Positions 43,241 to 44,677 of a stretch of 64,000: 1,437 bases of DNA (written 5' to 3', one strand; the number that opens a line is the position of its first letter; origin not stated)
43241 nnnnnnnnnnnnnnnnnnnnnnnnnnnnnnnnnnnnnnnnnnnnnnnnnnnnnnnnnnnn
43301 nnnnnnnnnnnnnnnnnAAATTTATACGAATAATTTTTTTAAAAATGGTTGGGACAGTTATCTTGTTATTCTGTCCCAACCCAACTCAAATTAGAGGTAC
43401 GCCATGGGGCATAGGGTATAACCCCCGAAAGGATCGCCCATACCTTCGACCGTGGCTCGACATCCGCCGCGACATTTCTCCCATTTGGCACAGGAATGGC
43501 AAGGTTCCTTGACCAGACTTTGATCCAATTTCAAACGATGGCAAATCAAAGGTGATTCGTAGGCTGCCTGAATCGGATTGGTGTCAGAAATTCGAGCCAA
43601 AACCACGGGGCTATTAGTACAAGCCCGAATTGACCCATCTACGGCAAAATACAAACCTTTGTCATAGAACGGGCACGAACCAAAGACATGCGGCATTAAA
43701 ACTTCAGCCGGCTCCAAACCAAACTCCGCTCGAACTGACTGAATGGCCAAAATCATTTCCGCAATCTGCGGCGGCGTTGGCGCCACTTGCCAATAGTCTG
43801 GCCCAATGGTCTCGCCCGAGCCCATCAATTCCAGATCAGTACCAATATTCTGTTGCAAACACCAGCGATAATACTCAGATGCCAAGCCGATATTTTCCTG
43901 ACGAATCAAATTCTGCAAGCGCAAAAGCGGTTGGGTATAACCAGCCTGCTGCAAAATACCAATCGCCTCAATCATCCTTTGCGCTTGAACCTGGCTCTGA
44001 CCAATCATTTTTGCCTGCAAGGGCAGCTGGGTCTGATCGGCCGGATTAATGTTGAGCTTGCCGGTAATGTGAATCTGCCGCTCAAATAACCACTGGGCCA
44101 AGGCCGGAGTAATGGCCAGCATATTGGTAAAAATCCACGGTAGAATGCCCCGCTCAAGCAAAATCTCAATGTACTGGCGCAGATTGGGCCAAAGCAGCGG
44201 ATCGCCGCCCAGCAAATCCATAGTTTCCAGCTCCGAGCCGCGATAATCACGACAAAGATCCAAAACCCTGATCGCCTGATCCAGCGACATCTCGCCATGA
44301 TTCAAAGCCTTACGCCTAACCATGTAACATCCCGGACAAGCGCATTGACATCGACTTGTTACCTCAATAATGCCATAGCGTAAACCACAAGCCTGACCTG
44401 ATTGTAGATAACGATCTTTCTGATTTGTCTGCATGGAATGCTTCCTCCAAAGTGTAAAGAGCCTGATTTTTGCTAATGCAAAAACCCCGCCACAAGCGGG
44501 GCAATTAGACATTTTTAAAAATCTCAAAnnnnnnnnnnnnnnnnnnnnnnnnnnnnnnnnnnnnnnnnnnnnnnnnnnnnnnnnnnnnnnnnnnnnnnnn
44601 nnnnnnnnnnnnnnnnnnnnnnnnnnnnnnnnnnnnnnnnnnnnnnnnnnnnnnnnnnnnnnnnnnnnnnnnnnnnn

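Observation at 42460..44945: YerC/TrpR-like regulator - radical SAM/SPASM enzyme - cysteine-rich small proteins at elevated GC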

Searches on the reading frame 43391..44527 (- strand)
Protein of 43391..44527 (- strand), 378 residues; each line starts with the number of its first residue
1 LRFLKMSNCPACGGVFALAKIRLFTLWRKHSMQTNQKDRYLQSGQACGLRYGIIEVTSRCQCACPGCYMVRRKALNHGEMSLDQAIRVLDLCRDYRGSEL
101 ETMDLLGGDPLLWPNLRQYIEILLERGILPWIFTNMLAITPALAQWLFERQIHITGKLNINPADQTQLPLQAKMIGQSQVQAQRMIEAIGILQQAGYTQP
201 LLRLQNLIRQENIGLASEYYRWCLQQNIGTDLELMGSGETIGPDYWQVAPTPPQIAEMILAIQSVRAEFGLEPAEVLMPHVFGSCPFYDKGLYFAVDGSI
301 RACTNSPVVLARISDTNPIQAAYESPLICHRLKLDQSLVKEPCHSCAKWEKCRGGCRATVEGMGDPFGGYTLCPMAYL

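Call 3: search_protein_families(library=pfam, proteins=[window:43391-44527:-], max_evalue=0.01)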
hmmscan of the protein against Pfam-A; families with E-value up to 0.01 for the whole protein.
window:43391-44527:- (378 aa): 2 families
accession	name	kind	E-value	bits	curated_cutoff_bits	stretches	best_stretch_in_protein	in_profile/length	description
PF04055.27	Radical_SAM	-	4.9e-06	27.3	29.5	1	54-197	1-141/166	Radical SAM superfamily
PF13353.11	Fer4_12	-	2.1e-05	25.3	22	1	57-123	12-74/137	4Fe-4S single cluster domain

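Call 4: search_protein_families(library=ncbifam, proteins=[window:43391-44527:-], max_evalue=0.01)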
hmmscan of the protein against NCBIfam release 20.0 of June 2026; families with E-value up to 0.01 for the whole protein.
window:43391-44527:- (378 aa): 30 families (the best 25 are shown)
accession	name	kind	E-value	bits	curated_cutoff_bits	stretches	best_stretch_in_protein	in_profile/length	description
TIGR04082.1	rSAM_for_selen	equivalog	1.8e-07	30.3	350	1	55-135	204-282/516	thio(seleno)oxazole modification radical SAM maturase SbtM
TIGR03962.1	mycofact_rSAM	equivalog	2.1e-07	30.4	265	1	55-221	17-171/339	mycofactocin radical SAM maturase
TIGR02109.1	PQQ_syn_pqqE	equivalog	3.2e-07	29.6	381.35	1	53-223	10-169/358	pyrroloquinoline quinone biosynthesis protein PqqE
TIGR04054.1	rSAM_NirJ1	equivalog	1.2e-06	27.4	650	1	54-151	40-134/387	putative heme d1 biosynthesis radical SAM protein NirJ1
TIGR04055.1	rSAM_NirJ2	equivalog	1.8e-06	27.7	500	1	56-156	6-102/326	putative heme d1 biosynthesis radical SAM protein NirJ2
TIGR04347.1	pseudo_SAM_Halo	equivalog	2.4e-06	27.1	525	1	54-147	42-132/390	TIGR04347 family pseudo-SAM/SPASM protein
TIGR04546.1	rSAM_ahbC_deAc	equivalog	2.7e-06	26.4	650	1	54-149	43-135/390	12,18-didecarboxysiroheme deacetylase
TIGR04304.1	GeoRSP_SPASM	equivalog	8e-06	25.2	300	1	283-359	203-277/293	GeoRSP system SPASM domain protein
NF045574.1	sacti_mat_StsB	exception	8.3e-06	24.9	625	1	46-146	92-189/466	StsB family radical SAM/SPASM domain sactipeptide maturase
NF045702.1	rSAM_GDGT_ether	equivalog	1.2e-05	24.1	450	1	52-128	88-164/486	tetraether lipid synthase Tes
TIGR04317.1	W_rSAM_matur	equivalog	1.3e-05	24.5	380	1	50-218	4-166/349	tungsten cofactor oxidoreductase radical SAM maturase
TIGR04167.1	rSAM_SeCys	equivalog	1.8e-05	24.1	300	1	54-200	12-151/303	arsenosugar biosynthesis radical SAM (seleno)protein ArsS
TIGR04053.2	TIGR04053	equivalog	3.8e-05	23.1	395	1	53-152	11-102/366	TIGR04053 family radical SAM/SPASM domain-containing protein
TIGR04085.1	rSAM_more_4Fe4S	domain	5.7e-05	23.5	27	1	290-361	5-79/93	SPASM domain-containing protein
TIGR04340.1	rSAM_ACGX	hypoth_equivalog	6.9e-05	22.2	400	1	55-148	8-104/341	radical SAM/SPASM domain protein, ACGX system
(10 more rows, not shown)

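Call 8: find_homologous_proteins(query=window:43391-44434:-)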
Query window:43391-44434:- (347 aa): 176 proteins with E <= 0.001 among 1746 candidates; the best 120 are listed.
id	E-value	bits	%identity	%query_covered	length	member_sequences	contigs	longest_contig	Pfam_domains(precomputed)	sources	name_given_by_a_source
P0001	1.1e-238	809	100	100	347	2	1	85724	PF04055.28,PF13353.12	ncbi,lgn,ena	ncbi:MAG: 4Fe-4S cluster-binding domain-containing protein [Candidatus Buchananbacteria bacterium]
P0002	1.8e-202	690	85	100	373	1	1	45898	PF04055.28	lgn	-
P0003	5.6e-174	596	74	98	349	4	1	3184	PF04055.28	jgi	-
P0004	1.8e-169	582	72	100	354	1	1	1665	PF04055.28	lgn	-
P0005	3.6e-168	577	71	98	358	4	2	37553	-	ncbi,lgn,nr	ncbi:4Fe-4S cluster-binding domain-containing protein [Patescibacteria group bacterium]|nr:4Fe-4S cl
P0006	5.6e-168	577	70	98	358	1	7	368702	PF04055.28,PF13353.12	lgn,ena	-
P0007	8.2e-168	576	71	95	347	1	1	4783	PF04055.28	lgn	-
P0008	1.7e-167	575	71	98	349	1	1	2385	-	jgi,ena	-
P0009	1.9e-167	575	70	100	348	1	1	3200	PF04055.28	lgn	-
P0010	2.6e-167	574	70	100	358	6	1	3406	PF04055.28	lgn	-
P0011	3.9e-167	574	70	98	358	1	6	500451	PF04055.28,PF13353.12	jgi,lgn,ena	jgi:radical SAM protein with 4Fe4S-binding SPASM domain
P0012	5.0e-167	573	70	100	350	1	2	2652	PF04055.28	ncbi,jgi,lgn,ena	-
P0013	3.2e-166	571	70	98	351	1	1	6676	PF04055.28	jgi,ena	-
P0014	7.5e-166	570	68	100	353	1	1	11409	PF04055.28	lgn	-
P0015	8.1e-166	570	71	98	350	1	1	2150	PF04055.28,PF13353.12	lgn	-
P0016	1.6e-165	569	71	98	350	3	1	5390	PF04055.28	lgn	-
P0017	6.7e-164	563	70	95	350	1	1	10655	PF04055.28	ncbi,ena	-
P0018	7.8e-164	563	69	98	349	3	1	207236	PF04055.28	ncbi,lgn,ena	ncbi:MAG: radical SAM protein [Candidatus Doudnabacteria bacterium]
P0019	1.3e-163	562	69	100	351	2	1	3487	PF04055.28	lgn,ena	-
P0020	2.1e-163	562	68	98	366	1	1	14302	PF04055.28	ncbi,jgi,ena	-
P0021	4.7e-163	560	66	100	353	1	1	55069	PF04055.28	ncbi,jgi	ncbi:MAG: radical SAM/SPASM domain-containing protein [Patescibacteria group bacterium]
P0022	9.4e-163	559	70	98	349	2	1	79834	PF04055.28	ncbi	ncbi:MAG: radical SAM protein [Patescibacteria group bacterium]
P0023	1.6e-162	559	69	100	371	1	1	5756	PF04055.28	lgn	-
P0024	2.7e-162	558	67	99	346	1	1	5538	PF04055.28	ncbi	-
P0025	3.0e-162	558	67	99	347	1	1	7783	PF04055.28,PF13353.12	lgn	-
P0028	9.9e-161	553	66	99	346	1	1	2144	PF04055.28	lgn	-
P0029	1.2e-160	552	69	95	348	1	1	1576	PF04055.28,PF13353.12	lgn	-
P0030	4.2e-160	551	69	99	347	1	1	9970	PF04055.28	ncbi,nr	ncbi:MAG: 4Fe-4S cluster-binding domain-containing protein [Candidatus Gribaldobacteria bacterium]|n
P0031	5.5e-160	550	68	98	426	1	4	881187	PF04055.28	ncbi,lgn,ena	-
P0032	6.2e-160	550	69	98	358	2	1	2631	PF04055.28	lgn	-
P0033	7.6e-160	550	67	100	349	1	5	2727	PF04055.28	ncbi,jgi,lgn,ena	-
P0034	9.2e-160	550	69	98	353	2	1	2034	PF04055.28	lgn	-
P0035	4.4e-158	544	67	98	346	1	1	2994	PF04055.28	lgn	-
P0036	4.9e-158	544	67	100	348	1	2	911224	PF04055.28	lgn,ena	-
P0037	6.6e-158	543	68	98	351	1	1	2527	PF04055.28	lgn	-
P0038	7.4e-158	543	67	98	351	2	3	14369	PF04055.28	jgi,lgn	-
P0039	1.5e-157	542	66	100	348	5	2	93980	PF04055.28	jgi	-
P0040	1.6e-157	542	67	95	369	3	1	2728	PF04055.28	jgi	-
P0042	4.6e-157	541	66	100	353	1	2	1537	PF04055.28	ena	-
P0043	2.9e-156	538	68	99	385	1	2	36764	PF04055.28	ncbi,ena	-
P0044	3.2e-156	538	65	100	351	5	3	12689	PF04055.28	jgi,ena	-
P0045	3.8e-156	538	66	100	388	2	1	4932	PF04055.28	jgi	-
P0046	4.7e-156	537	65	98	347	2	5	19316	PF04055.28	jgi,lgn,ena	-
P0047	3.3e-155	535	69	95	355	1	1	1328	PF04055.28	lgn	-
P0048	5.5e-155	534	67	99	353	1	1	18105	PF04055.28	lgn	-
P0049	6.3e-155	534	64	98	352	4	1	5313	PF04055.28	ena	-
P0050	1.0e-154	533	65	99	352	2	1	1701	PF04055.28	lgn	-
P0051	1.3e-154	533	67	98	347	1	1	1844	PF04055.28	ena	-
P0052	2.0e-154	532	64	98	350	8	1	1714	PF04055.28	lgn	-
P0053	4.7e-154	531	65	98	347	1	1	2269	PF04055.28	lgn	-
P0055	1.7e-153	529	66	100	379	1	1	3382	PF04055.28,PF13353.12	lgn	-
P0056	3.5e-153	528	65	100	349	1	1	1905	PF04055.28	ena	-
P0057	3.1e-152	525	68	95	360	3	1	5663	PF04055.28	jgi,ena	-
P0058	8.3e-152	523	66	97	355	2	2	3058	PF04055.28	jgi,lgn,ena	-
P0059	8.7e-152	523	67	96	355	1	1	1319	PF04055.28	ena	-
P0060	9.1e-152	523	67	95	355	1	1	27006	PF04055.28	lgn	-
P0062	3.7e-151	521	64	98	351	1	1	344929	PF04055.28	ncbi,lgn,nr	ncbi:MAG: radical SAM protein [Candidatus Gracilibacteria bacterium]|nr:radical SAM protein [Candida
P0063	1.4e-150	519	65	99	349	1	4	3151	PF04055.28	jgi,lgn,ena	-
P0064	2.9e-150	518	66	99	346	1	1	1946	PF04055.28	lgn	-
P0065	7.6e-150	517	67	95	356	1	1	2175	PF04055.28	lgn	-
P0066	8.3e-150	517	64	98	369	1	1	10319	PF04055.28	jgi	jgi:radical SAM protein with 4Fe4S-binding SPASM domain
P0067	1.6e-149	516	65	99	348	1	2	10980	PF04055.28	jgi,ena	jgi:radical SAM protein with 4Fe4S-binding SPASM domain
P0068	2.9e-149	515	64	98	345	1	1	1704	PF04055.28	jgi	jgi:radical SAM protein with 4Fe4S-binding SPASM domain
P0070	1.3e-148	513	63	98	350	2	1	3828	PF04055.28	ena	-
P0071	2.6e-148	512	65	98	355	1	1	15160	PF04055.28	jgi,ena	-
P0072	9.9e-148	510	66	95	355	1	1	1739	PF04055.28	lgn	-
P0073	1.2e-147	510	63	98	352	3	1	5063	PF04055.28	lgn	-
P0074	1.8e-147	509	62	100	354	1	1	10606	PF04055.28,PF13353.12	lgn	-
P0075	3.5e-147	508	60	99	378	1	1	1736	PF04055.28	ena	-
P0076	4.7e-147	508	63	100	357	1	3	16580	PF04055.28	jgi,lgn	-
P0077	9.9e-147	507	62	98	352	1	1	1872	PF04055.28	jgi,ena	jgi:radical SAM protein with 4Fe4S-binding SPASM domain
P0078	1.2e-146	506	65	99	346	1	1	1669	PF04055.28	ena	-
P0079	2.6e-146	505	66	99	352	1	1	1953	PF04055.28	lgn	-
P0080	5.4e-146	504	62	99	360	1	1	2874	PF04055.28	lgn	-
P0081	1.6e-145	503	63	99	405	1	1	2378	PF04055.28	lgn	-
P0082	9.6e-145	500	65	97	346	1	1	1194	PF04055.28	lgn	-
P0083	4.4e-144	498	64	95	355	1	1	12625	PF04055.28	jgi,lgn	-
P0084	6.6e-144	497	61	100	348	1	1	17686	PF04055.28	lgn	-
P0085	1.3e-143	496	62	95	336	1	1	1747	PF13186.12,PF04055.28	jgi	-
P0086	1.5e-143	496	63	99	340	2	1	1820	PF04055.28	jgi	-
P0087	1.9e-143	496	62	98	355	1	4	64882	PF04055.28,PF13353.12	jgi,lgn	-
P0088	2.7e-143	495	64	98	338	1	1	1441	PF04055.28,PF13353.12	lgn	-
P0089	5.6e-143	494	62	99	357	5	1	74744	PF04055.28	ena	-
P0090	8.0e-143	494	61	98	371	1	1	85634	PF04055.28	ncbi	-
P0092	1.3e-142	493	62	98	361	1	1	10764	PF04055.28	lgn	-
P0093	1.6e-142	493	64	98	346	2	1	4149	PF04055.28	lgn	-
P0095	5.0e-142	491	62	99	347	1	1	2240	PF04055.28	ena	-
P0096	3.3e-141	489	60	100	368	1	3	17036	PF04055.28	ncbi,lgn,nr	ncbi:radical SAM protein [Patescibacteria group bacterium]|nr:radical SAM protein [Patescibacteria g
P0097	7.0e-141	487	60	99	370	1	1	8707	PF04055.28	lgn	-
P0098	7.1e-141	487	60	99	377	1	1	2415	PF04055.28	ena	-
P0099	9.3e-141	487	63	96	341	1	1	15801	PF04055.28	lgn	-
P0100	3.8e-140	485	61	99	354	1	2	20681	PF04055.28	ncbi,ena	-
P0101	4.2e-140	485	60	99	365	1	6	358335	PF04055.28,PF13353.12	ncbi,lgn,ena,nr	ncbi:MAG TPA: hypothetical protein DCS29_02375 [Candidatus Magasanikbacteria bacterium]|nr:hypotheti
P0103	6.3e-140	484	62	98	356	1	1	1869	PF04055.28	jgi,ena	-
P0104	1.9e-139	483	61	98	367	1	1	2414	PF04055.28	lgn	-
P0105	3.5e-139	482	60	98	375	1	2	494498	PF04055.28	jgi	-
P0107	4.5e-139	482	61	98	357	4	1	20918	PF04055.28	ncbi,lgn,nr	ncbi:MAG: radical SAM protein [Candidatus Peribacter sp.]|nr:radical SAM protein [Candidatus Peribac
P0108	4.6e-139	481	61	98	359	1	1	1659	PF04055.28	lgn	-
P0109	4.8e-139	481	60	99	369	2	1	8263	PF04055.28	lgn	-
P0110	7.0e-139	481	60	95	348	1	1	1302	PF04055.28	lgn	-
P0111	1.0e-138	480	60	99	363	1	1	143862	PF04055.28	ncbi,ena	-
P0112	1.4e-138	480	59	99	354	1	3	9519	PF04055.28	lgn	-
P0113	1.4e-138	480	61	99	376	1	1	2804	PF04055.28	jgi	jgi:radical SAM protein with 4Fe4S-binding SPASM domain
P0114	9.0e-138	477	61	100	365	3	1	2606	PF04055.28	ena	-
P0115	1.2e-137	477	59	100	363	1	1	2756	PF04055.28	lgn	-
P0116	3.6e-137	475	58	98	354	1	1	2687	PF04055.28,PF13353.12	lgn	-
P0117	2.9e-136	472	60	98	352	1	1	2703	PF04055.28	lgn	-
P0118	6.0e-136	471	59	99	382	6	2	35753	PF04055.28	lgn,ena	-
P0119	8.4e-136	471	60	96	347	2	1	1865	PF04055.28,PF13353.12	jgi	jgi:radical SAM protein with 4Fe4S-binding SPASM domain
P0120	1.4e-135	470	59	99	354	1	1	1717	PF04055.28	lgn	-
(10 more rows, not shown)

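Call 11: find_related_loci(query=A1, collection=genome_contigs, flank=8000)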
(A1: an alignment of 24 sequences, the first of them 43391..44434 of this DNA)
Query A1 (347 aa) in genome_contigs; peptide patterns used: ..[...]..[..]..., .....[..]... (x = any residue, [..] = any of these).
35 stretches matched a pattern; 28 encode a relative of the query (tblastn E <= 1e-3); 28 distinct loci.
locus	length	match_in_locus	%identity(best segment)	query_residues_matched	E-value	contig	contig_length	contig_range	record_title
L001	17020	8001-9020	71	8-347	3e-169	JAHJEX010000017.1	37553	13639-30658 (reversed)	MAG: Patescibacteria group bacterium isolate Modern_marine_glass_biofilm.mb.144 Modern_marine_gla.mb.144_k141_173382, wh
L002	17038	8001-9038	66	2-347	3e-165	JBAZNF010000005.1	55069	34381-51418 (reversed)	MAG: Patescibacteria group bacterium isolate SO_2017_LW4_60 scaffold_618_c1_LW137-91_2017, whole genome shotgun sequence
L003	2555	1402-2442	67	1-347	4e-174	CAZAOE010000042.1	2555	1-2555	MAG TPA_asm: uncultured Gammaproteobacteria bacterium isolate SRP178699_co1_436 genome assembly, contig: NODE_68524_leng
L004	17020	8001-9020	67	8-347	1e-162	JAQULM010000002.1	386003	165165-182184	MAG: Patescibacteria group bacterium isolate STD1_130 NODE_35_length_386003_cov_7.042643_Sandtown_D1, whole genome shotg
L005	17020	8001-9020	68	8-347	1e-162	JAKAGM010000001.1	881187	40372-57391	MAG: bacterium isolate WY2.bin33 NODE_1_length_881187_cov_3.460649, whole genome shotgun sequence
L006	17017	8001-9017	70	8-347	2e-161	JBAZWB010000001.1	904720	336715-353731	MAG: Patescibacteria group bacterium isolate SO_2017_GW1_267 NODE_26_length_904720_cov_3.416747_OW334_2017, whole genome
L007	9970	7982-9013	69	4-347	1e-162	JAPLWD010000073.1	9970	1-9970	MAG: Candidatus Gribaldobacteria bacterium isolate LacPavin_0419_WC90_MAG_37_6 LacPavin_0419_WC90_scaffold_458864, whole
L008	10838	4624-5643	66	8-347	1e-160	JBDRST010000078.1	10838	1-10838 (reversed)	MAG: bacterium isolate MEGAHIT-group-3.28 k141_756800, whole genome shotgun sequence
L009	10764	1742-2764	65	7-347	2e-158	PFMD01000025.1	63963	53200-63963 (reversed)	MAG: Candidatus Kerfeldbacteria bacterium CG_4_10_14_0_8_um_filter_42_10 CG_4_10_14_0.8_um_filter_scaffold_136_c, whole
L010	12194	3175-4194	70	8-347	4e-158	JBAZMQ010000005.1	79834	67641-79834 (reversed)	MAG: Patescibacteria group bacterium isolate SO_2017_LW4_47 scaffold_353_c1_LW137-91_2017, whole genome shotgun sequence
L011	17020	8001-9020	65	8-347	1e-157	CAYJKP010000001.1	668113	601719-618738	MAG TPA_asm: uncultured Gammaproteobacteria bacterium isolate ERP124720_co1_115 genome assembly, contig: NODE_11_length_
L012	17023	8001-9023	64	7-347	1e-154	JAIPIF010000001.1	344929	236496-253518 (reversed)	MAG: Candidatus Gracilibacteria bacterium isolate Tobar13.5m-G68 Tobar13-5m-C11, whole genome shotgun sequence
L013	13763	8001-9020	63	8-347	1e-152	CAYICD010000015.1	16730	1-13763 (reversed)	MAG TPA_asm: uncultured Candidatus Saccharibacteria bacterium isolate ERP119705_co18_662 genome assembly, contig: NODE_4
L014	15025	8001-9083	60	2-347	3e-146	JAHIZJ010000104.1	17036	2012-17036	MAG: Patescibacteria group bacterium isolate Modern_marine.mb.172 Modern_marine.mb.172_k141_2258406, whole genome shotgu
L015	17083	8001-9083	60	3-347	1e-144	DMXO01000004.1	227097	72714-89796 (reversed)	MAG TPA_asm: Candidatus Magasanikbacteria bacterium isolate UBA11699 contig_128, whole genome shotgun sequence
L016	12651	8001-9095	61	1-347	4e-144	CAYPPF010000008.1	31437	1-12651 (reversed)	MAG TPA_asm: uncultured Gammaproteobacteria bacterium isolate SRP200020_co3_83 genome assembly, contig: NODE_1989_length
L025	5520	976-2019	54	3-343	2e-121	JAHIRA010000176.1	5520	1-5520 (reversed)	MAG: Patescibacteria group bacterium isolate MM_PC_MetaG.mb.108 MM_PC_MetaG.mb.108_k141_1914450, whole genome shotgun se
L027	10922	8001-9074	50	6-347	3e-117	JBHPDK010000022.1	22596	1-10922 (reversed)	Patescibacteria group bacterium isolate SAG AM-311-A13 NODE_22_length_22596_cov_27.484539, whole genome shotgun sequence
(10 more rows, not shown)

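Call 24: search_solved_structures(query=A1, max_evalue=0.01)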
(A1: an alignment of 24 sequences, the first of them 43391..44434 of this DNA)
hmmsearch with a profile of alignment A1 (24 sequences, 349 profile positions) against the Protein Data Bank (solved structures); distinct sequences matched with E-value up to 0.01: 2.
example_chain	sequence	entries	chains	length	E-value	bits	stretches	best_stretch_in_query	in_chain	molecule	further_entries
6c8v_A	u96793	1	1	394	0.0002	23.8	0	308-346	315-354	Coenzyme PQQ synthesis protein E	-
9gm3_A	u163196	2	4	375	0.0013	21.2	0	19-83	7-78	ChlB radical SAM domain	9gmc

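Call 29: search_protein_families(library=padloc, proteins=[window:43391-44434:-], max_evalue=0.01)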
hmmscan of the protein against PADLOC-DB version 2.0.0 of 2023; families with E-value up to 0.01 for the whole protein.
window:43391-44434:- (347 aa): 2 families
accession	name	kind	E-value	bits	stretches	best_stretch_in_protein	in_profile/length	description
PDLC02903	pVip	-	1.3e-07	29.4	1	24-115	5-88/257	Viperins not associated with kinases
PDLC02904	pVip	-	0.0018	15.8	1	25-108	9-88/262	Viperins associated with kinases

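Call 42: find_encoding_contigs(protein=P0002, flank=6000, max_places=2)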
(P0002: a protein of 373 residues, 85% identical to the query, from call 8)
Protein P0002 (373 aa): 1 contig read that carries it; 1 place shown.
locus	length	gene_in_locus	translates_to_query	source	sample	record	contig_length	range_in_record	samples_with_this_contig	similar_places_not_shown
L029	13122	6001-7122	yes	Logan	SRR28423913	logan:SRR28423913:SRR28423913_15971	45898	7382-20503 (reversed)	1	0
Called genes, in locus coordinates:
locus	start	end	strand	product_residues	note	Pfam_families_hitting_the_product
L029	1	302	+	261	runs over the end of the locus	PF22566:UBA_8 (faint), PF00889:EF_TS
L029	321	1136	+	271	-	PF04468:PSP1, PF28472:PSP1_3rd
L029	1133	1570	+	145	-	-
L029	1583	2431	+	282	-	PF10646:Germane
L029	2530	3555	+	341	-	PF00044:Gp_dh_N, PF02800:Gp_dh_C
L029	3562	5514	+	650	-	PF22842:Pel9A-like_beta_helix, PF05048:NosD (weak), PF13229:Beta_helix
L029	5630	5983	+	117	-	PF01371:Trp_repressor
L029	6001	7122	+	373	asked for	PF04055:Radical_SAM (weak)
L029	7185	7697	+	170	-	-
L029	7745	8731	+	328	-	PF17179:Fer4_22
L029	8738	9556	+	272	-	PF00970:FAD_binding_6 (weak), PF00175:NAD_binding_1, PF10418:DHODB_Fe-S_bind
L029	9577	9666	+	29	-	-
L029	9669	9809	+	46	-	PF18917:LiaI-LiaF-like_TM1, PF22570:LiaF-TM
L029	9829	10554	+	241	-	PF01891:CbiM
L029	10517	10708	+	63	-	PF01455:HupF_HypC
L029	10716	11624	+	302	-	PF00892:EamA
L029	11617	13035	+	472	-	PF17767:NAPRTase_N, PF17956:NAPRTase_C (weak)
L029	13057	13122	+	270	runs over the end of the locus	PF19927:DUF6390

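Call 44: predict_structure(alignment_id=A1)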
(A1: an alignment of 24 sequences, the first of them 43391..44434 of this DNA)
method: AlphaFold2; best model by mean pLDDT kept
length: 347 residues; sequences in the alignment: 24
mean_pLDDT: 74.5   pTM: 0.76
mean pLDDT of the five models: 74.5, 71.2, 69.2, 67.9, 65.6
residues with pLDDT >= 90: 120; 70-90: 106; 50-70: 39; < 50: 82
segments of 3 or more residues with pLDDT < 50: 1-18, 28-32, 248-258, 301-347
pLDDT, mean of each block of 10 residues (from residue 1): 29 42 57 60 78 88 79 74 92 90 90 97 94 96 91 96 97 92 97 96 63 76 91 97 70 43 81 72 89 73 44 44 39 42 32
secondary structure, 60 per line:
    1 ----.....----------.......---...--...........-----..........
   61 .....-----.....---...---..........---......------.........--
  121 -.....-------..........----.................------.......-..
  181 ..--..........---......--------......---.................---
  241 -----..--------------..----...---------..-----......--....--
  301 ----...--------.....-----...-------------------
elements in order: H5-9 E20-26 E35-40 H41-45 H51-65 E71-75 H85-94 E98-103 H110-118 E122-126 H134-143 H148-164 E171-177 H179-182 H185-194 E198-203 H212-217 H221-237 E268-270 H287-292 H295-298 H316-320
